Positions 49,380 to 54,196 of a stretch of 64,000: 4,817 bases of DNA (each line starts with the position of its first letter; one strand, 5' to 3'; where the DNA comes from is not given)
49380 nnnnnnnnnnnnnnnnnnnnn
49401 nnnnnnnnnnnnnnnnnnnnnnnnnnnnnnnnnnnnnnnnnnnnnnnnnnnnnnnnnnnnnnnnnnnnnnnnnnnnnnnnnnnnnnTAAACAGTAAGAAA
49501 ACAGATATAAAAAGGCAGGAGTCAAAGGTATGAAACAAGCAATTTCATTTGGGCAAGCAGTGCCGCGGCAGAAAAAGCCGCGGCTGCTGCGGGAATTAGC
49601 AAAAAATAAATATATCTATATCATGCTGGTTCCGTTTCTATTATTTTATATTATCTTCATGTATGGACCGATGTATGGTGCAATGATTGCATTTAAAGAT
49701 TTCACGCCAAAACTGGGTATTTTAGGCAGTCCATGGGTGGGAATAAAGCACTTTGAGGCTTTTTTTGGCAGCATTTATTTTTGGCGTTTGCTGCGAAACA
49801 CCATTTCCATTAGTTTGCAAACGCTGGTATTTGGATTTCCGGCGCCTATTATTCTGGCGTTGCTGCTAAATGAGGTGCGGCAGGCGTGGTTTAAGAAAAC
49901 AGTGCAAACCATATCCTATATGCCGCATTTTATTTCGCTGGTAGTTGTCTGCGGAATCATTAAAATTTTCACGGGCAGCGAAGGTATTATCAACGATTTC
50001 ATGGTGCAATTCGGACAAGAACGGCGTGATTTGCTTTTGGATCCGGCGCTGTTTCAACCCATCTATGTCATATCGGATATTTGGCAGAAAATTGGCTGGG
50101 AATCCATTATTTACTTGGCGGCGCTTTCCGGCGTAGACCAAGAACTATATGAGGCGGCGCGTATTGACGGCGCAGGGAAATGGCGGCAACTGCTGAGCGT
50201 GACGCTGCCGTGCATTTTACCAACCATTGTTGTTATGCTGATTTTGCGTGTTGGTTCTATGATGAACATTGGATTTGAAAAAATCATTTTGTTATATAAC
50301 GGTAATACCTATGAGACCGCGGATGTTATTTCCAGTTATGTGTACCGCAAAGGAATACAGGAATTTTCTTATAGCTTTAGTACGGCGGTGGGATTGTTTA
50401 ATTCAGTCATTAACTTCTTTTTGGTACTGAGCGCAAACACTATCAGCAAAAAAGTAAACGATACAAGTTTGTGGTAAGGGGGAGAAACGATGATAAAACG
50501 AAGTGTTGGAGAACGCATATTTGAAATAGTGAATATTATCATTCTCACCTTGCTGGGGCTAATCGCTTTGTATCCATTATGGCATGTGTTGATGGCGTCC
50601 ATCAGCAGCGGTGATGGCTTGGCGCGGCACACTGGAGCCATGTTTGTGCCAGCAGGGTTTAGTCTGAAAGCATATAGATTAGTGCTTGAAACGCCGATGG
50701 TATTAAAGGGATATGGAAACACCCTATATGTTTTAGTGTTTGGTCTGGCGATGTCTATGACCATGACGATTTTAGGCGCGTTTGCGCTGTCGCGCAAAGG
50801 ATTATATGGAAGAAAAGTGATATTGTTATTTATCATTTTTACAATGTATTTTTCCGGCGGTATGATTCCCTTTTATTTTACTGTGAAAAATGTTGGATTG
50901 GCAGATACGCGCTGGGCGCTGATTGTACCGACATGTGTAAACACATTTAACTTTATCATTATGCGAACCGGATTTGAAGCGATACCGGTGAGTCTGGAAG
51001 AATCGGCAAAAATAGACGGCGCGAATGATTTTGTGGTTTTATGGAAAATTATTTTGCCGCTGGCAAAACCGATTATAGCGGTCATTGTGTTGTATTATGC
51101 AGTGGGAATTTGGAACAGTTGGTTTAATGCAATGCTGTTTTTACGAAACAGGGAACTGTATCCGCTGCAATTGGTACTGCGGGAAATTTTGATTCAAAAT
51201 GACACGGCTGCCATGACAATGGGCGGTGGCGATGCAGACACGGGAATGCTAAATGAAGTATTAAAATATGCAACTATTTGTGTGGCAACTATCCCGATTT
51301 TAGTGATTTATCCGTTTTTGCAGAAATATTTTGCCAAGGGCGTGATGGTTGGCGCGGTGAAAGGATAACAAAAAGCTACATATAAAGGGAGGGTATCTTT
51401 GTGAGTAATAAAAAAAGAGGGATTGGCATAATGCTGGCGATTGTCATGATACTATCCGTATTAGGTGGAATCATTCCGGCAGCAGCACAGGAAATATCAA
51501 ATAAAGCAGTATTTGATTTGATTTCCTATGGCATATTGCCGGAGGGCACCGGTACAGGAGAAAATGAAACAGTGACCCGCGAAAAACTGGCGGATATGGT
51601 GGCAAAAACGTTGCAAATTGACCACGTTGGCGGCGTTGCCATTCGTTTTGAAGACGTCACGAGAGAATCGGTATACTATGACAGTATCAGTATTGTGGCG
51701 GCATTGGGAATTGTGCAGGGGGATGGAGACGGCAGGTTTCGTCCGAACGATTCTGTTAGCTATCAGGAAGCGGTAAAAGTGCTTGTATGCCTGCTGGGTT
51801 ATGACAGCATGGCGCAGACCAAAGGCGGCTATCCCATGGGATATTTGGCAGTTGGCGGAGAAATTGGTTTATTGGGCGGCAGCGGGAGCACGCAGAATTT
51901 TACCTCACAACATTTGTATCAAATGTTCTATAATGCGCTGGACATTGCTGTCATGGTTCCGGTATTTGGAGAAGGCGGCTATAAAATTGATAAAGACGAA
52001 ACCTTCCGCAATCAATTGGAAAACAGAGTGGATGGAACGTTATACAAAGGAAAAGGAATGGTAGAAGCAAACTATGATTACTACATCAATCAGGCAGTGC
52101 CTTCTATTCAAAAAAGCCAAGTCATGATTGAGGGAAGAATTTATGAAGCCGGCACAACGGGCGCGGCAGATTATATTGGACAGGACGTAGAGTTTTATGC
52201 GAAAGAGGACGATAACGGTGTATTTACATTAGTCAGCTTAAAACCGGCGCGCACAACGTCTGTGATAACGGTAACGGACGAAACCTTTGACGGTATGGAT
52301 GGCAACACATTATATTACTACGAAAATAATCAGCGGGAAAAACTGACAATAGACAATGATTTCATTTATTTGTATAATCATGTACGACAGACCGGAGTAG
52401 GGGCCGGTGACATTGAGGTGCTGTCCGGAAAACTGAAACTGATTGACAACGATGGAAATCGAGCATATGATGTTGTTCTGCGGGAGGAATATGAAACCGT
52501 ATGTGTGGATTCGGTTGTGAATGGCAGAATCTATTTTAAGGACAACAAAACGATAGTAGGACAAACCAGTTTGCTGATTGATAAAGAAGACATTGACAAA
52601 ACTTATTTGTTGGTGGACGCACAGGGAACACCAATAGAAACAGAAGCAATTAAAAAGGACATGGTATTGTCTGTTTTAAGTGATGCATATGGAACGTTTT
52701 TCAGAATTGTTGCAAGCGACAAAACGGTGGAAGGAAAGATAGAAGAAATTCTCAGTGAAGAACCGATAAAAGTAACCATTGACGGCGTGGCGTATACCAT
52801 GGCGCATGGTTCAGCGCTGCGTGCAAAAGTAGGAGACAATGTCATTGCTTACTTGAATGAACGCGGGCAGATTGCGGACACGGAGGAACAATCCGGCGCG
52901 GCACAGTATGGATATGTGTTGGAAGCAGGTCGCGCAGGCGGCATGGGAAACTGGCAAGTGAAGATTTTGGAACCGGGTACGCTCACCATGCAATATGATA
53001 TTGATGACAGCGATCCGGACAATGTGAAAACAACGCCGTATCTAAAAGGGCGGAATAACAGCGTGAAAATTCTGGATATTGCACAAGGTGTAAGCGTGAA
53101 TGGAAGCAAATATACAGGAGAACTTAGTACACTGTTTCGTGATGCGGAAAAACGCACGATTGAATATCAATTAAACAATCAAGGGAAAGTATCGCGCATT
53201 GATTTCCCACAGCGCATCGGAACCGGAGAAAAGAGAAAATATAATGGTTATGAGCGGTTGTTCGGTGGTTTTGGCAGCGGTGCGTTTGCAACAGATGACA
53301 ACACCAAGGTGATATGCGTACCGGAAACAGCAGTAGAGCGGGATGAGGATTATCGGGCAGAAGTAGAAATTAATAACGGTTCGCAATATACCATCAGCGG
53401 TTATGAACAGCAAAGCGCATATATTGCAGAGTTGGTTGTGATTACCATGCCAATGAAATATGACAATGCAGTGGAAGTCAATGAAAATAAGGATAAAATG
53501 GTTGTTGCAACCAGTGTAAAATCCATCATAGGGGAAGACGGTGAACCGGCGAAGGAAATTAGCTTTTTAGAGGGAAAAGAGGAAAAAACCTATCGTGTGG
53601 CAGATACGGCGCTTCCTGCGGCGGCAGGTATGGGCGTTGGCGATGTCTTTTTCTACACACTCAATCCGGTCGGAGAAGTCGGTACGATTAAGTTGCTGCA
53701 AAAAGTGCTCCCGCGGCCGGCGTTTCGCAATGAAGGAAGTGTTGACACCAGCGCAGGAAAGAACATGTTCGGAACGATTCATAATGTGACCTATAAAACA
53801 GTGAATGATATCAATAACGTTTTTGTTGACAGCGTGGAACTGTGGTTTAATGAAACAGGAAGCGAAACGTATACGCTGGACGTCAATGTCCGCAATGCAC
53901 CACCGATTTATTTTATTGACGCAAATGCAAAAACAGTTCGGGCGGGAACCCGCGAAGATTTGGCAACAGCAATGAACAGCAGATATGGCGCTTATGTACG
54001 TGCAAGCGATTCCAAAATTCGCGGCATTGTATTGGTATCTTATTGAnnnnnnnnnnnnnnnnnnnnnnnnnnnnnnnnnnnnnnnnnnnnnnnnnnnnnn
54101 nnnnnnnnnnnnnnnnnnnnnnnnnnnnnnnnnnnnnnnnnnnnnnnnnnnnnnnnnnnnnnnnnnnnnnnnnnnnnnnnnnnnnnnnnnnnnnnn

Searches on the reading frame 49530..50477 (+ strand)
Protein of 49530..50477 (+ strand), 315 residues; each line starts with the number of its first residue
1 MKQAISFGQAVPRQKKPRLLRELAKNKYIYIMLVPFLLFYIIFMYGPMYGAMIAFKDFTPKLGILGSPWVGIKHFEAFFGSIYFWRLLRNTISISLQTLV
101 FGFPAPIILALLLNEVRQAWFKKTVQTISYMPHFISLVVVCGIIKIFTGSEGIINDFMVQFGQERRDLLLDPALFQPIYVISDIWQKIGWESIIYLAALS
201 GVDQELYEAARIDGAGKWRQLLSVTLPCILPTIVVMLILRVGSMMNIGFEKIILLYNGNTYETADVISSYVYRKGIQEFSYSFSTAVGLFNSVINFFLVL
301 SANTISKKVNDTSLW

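Call 90: search_protein_families(library=pfam, max_evalue=1e-8, proteins=[window:49530-50477:+])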
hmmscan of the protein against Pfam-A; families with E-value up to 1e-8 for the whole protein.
window:49530-50477:+ (315 aa): 1 family
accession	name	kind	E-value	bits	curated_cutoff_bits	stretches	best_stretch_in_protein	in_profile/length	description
PF00528.27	BPD_transp_1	-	4e-16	59.7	26.4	1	102-309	1-182/184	Binding-protein-dependent transport system inner membrane component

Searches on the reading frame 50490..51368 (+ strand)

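Call 90: search_protein_families(library=pfam, max_evalue=1e-8, proteins=[window:50490-51368:+])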
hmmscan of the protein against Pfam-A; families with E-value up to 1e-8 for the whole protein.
window:50490-51368:+ (292 aa): 1 family
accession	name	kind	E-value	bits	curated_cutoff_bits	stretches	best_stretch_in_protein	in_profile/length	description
PF00528.27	BPD_transp_1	-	8.1e-12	45.7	26.4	1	95-285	4-182/184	Binding-protein-dependent transport system inner membrane component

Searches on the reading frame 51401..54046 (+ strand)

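Call 90: search_protein_families(library=pfam, max_evalue=1e-8, proteins=[window:51401-54046:+])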
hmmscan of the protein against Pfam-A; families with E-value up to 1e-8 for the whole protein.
window:51401-54046:+ (881 aa): 1 family
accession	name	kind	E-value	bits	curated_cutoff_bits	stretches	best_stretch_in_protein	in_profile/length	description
PF00395.25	SLH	-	7.7e-10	39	20.8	1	82-124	1-43/44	S-layer homology domain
